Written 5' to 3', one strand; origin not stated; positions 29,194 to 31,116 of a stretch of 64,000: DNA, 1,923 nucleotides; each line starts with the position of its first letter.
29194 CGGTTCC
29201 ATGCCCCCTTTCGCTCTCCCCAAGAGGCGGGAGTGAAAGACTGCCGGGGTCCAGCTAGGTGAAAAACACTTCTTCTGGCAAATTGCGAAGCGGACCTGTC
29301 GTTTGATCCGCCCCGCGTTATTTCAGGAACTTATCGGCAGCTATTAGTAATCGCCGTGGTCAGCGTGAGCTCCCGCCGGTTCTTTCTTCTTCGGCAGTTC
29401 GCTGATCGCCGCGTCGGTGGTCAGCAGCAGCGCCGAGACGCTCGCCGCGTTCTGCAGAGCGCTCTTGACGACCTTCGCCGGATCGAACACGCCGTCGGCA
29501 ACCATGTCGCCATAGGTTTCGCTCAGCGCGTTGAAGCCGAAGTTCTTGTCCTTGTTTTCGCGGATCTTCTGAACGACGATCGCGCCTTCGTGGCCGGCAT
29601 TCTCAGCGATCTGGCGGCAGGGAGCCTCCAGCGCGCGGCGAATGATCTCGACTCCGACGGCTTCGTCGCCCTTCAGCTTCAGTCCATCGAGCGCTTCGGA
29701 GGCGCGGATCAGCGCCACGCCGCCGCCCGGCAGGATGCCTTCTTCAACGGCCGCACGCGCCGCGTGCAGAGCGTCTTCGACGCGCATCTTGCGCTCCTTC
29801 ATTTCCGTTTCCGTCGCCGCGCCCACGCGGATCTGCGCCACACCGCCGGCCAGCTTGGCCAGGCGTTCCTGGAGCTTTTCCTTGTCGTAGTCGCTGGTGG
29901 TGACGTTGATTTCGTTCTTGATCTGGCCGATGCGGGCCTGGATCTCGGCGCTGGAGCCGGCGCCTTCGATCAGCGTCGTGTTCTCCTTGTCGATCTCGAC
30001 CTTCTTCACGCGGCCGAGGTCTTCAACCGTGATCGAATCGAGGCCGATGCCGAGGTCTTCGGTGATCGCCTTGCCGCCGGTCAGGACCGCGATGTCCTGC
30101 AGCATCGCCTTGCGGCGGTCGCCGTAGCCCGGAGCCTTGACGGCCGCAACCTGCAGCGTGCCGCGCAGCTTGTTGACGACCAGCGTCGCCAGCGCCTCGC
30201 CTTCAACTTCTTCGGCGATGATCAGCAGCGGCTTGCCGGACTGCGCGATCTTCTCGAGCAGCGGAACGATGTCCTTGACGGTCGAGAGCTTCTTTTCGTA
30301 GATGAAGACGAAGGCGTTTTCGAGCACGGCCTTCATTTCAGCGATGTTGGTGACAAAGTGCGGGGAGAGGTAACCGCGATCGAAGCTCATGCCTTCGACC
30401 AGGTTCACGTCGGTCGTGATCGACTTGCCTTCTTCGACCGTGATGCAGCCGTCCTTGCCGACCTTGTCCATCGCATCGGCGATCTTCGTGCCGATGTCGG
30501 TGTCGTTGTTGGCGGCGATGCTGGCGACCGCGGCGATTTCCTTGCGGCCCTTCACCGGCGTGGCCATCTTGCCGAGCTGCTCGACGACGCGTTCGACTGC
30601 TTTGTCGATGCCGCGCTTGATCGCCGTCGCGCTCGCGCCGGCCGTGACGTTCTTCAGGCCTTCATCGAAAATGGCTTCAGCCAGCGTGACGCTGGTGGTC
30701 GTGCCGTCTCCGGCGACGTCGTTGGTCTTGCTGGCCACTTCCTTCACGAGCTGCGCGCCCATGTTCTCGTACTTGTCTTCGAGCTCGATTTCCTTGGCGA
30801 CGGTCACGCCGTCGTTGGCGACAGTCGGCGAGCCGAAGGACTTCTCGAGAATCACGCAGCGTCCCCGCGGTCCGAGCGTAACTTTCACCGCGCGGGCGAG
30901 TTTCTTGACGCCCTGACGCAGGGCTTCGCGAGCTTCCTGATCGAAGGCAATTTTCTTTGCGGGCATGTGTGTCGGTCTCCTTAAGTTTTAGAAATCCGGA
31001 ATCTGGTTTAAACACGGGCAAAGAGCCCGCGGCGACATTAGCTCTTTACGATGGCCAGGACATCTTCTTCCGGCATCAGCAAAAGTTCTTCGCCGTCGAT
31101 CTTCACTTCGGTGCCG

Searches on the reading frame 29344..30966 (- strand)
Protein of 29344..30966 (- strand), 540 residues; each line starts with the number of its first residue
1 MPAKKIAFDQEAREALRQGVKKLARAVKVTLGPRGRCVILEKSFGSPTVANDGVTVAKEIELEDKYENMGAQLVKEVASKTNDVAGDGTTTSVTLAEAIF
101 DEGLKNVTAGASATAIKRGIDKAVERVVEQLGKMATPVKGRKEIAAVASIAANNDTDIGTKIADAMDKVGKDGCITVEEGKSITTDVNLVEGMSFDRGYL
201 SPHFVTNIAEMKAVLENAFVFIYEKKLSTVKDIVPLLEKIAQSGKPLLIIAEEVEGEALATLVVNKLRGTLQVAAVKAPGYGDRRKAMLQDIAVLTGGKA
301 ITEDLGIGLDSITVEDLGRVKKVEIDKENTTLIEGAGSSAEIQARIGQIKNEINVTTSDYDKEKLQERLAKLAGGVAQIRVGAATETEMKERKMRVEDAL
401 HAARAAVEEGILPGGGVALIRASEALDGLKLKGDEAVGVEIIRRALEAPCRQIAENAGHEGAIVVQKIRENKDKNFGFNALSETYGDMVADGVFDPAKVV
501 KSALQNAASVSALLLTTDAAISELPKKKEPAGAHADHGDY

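Call 10: search_protein_families(library=pfam, proteins=[window:29344-30966:-], max_evalue=0.001)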
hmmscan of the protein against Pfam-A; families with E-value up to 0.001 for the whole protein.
window:29344-30966:- (540 aa): 1 family
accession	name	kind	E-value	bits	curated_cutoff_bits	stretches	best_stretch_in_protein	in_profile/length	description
PF00118.29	Cpn60_TCP1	-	2.1e-81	274.5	34.3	1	23-522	1-487/490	TCP-1/cpn60 chaperonin family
